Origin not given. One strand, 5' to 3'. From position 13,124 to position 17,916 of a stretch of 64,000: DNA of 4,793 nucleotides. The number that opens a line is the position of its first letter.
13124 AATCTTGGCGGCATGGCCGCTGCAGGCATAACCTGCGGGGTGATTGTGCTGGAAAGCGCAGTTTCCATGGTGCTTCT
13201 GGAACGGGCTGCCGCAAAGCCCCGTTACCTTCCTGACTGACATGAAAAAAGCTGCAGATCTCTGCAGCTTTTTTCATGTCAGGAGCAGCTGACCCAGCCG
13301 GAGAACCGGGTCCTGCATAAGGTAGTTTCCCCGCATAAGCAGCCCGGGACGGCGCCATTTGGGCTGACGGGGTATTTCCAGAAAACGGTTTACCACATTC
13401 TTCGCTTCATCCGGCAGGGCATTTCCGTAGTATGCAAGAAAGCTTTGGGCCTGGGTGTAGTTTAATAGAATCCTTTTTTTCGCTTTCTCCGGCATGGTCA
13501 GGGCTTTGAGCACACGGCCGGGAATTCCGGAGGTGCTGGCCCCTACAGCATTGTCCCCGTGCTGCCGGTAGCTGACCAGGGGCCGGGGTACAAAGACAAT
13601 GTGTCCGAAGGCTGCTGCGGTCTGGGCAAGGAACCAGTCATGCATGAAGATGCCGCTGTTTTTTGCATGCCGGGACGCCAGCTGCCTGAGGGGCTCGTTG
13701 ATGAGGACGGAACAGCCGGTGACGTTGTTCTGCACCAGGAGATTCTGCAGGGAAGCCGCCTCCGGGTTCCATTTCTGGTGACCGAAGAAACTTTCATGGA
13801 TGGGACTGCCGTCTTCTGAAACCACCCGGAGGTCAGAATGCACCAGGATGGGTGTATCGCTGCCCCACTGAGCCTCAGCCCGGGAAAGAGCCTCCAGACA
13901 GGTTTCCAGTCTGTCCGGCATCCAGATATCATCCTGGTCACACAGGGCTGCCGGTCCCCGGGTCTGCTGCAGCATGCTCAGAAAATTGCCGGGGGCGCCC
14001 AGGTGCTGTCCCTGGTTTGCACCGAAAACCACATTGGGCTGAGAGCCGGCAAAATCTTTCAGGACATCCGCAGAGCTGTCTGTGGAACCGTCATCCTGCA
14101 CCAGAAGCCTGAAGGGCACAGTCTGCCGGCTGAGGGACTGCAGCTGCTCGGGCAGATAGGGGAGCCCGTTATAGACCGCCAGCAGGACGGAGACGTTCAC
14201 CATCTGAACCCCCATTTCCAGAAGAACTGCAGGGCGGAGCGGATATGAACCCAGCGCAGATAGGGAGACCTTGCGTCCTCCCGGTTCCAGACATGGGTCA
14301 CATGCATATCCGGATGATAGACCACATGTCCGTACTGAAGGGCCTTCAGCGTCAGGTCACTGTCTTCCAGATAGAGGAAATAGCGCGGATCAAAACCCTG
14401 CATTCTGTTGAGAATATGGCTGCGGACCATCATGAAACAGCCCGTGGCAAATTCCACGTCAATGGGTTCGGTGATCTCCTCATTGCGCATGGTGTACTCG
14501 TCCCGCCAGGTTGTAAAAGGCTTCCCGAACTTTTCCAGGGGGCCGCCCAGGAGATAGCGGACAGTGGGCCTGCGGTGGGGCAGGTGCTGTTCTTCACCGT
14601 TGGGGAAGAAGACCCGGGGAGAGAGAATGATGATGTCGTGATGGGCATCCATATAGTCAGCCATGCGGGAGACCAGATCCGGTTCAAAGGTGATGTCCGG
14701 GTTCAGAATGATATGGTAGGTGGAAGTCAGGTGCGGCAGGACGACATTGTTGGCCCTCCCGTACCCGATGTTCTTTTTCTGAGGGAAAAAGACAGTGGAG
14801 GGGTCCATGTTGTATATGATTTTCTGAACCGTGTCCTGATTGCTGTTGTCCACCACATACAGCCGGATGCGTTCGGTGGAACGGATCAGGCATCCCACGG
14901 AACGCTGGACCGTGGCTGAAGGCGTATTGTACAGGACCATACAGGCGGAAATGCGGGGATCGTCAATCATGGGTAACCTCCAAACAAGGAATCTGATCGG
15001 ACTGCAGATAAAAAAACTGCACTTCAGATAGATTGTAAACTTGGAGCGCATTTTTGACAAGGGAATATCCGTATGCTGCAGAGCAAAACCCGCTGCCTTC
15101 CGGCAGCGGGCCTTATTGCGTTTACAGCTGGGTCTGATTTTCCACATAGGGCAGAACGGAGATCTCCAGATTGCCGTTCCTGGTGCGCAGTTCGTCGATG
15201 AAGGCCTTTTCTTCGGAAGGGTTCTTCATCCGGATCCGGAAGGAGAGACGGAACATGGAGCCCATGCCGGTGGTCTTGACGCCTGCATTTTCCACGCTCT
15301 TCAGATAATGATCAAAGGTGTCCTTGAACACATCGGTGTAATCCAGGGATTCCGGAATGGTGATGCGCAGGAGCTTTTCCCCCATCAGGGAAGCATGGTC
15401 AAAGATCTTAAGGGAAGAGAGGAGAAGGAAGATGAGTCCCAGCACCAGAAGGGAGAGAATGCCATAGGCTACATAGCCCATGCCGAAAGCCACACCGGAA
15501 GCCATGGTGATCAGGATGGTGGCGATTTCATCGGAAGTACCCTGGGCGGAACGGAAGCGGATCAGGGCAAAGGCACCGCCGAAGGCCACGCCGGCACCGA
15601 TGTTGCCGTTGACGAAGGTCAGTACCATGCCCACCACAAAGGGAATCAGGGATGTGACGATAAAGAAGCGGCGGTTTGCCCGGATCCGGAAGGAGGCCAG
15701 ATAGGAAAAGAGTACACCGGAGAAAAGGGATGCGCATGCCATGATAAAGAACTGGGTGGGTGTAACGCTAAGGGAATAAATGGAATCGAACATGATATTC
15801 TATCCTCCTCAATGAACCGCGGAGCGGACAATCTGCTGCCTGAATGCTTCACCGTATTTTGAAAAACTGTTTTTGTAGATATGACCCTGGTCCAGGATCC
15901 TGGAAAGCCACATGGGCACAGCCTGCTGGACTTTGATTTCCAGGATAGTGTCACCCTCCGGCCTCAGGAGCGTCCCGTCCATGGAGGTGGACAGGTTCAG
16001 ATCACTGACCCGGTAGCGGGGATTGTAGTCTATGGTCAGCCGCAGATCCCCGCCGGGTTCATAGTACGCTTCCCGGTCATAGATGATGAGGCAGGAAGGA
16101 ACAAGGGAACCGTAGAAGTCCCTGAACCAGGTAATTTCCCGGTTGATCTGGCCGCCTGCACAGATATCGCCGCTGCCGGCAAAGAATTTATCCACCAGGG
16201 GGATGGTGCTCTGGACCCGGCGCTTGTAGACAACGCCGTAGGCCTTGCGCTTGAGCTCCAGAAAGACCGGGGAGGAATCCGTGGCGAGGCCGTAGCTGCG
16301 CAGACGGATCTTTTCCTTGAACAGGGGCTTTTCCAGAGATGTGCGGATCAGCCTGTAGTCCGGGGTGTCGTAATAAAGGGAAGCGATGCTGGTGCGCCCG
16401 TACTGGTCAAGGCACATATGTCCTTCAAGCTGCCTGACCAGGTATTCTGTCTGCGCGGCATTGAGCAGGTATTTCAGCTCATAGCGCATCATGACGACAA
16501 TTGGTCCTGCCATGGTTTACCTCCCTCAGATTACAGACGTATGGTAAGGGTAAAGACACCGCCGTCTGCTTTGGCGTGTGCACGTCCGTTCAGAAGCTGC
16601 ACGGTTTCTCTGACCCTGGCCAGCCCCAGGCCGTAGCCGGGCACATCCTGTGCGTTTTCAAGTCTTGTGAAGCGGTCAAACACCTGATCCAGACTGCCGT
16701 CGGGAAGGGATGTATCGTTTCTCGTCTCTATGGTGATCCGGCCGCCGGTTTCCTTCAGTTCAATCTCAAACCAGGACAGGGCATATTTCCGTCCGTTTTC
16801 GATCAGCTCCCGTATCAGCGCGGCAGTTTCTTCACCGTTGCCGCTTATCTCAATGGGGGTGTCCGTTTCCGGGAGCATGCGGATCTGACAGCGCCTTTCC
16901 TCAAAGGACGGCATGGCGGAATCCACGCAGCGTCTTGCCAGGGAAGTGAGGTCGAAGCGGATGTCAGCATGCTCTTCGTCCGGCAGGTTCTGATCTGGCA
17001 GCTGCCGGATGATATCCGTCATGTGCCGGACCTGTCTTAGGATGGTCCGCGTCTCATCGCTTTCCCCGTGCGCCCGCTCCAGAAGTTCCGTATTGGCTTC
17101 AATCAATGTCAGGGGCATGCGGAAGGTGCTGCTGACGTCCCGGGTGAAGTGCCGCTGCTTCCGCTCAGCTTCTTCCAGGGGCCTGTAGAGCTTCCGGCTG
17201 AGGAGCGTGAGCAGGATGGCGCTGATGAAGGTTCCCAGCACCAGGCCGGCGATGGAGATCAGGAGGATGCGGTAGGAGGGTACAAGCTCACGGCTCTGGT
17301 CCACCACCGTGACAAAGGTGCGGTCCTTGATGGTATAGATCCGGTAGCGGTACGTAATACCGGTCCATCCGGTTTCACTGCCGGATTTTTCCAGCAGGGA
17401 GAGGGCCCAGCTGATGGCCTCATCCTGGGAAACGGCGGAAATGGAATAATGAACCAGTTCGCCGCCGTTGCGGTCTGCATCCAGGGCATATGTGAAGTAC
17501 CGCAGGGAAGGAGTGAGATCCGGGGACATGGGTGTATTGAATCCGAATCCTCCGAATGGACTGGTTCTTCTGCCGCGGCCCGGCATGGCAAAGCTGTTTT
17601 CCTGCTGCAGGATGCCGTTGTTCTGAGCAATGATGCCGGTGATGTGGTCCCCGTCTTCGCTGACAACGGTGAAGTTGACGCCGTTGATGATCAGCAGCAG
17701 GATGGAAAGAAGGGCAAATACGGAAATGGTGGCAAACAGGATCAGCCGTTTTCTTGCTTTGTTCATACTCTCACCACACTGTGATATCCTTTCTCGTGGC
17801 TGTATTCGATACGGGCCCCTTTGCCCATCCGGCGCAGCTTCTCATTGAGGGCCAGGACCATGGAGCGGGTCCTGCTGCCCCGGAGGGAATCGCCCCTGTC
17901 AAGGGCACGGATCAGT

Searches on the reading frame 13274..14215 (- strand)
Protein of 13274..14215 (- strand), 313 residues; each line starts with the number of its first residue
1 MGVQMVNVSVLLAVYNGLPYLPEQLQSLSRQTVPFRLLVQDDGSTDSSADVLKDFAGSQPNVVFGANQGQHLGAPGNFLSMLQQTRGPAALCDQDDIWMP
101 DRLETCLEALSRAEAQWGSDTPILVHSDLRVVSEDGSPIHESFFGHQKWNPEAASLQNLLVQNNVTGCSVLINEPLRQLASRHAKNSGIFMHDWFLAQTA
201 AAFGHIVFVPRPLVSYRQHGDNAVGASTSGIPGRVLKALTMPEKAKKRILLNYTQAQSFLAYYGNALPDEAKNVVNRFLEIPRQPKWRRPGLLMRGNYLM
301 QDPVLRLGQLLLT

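Call 27: search_protein_families(library=pfam, proteins=[window:13274-14215:-], max_evalue=0.00001)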
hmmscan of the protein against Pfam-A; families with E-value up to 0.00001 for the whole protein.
window:13274-14215:- (313 aa): 1 family
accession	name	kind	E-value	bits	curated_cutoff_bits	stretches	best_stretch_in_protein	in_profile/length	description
PF00535.33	Glycos_transf_2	-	2.1e-14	54.2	23.3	1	9-115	1-108/168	Glycosyl transferase family 2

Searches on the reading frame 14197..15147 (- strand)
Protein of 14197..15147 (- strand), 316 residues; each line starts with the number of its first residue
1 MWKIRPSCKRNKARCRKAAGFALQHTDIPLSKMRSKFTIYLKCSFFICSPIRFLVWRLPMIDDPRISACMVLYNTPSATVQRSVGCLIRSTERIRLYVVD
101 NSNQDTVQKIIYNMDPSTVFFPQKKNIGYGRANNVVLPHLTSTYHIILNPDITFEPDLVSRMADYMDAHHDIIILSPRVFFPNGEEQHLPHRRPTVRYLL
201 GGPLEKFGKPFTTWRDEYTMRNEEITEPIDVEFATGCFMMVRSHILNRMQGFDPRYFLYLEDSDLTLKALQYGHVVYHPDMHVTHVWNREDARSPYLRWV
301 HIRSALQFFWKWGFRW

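Call 27: search_protein_families(library=pfam, proteins=[window:14197-15147:-], max_evalue=0.00001)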
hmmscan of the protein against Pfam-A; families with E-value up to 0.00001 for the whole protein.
window:14197-15147:- (316 aa): 1 family
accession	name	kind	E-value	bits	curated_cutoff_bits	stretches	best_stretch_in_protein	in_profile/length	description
PF00535.33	Glycos_transf_2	-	5.3e-15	56.2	23.3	1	67-246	1-164/168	Glycosyl transferase family 2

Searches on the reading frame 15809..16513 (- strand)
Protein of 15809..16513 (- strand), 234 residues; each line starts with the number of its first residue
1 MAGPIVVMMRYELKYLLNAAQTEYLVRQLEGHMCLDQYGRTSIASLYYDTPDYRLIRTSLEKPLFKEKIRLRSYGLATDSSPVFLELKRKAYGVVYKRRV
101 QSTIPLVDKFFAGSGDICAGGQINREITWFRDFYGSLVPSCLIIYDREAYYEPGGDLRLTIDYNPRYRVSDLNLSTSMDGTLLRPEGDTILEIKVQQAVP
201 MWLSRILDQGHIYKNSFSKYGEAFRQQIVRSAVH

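Call 27: search_protein_families(library=pfam, proteins=[window:15809-16513:-], max_evalue=0.00001)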
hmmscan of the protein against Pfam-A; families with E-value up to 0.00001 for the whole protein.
window:15809-16513:- (234 aa): 1 family
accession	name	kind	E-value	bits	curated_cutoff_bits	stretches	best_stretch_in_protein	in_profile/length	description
PF09359.15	VTC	-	1.7e-35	123.1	23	1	10-224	2-231/235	VTC domain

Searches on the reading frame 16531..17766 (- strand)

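Call 27: search_protein_families(library=pfam, proteins=[window:16531-17766:-], max_evalue=0.00001)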
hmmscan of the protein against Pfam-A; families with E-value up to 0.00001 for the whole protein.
window:16531-17766:- (411 aa): 1 family
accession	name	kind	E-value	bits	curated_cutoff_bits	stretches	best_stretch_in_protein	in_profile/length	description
PF02518.31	HATPase_c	-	4.8e-09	37.1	26.4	1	316-410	8-108/111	Histidine kinase-, DNA gyrase B-, and HSP90-like ATPase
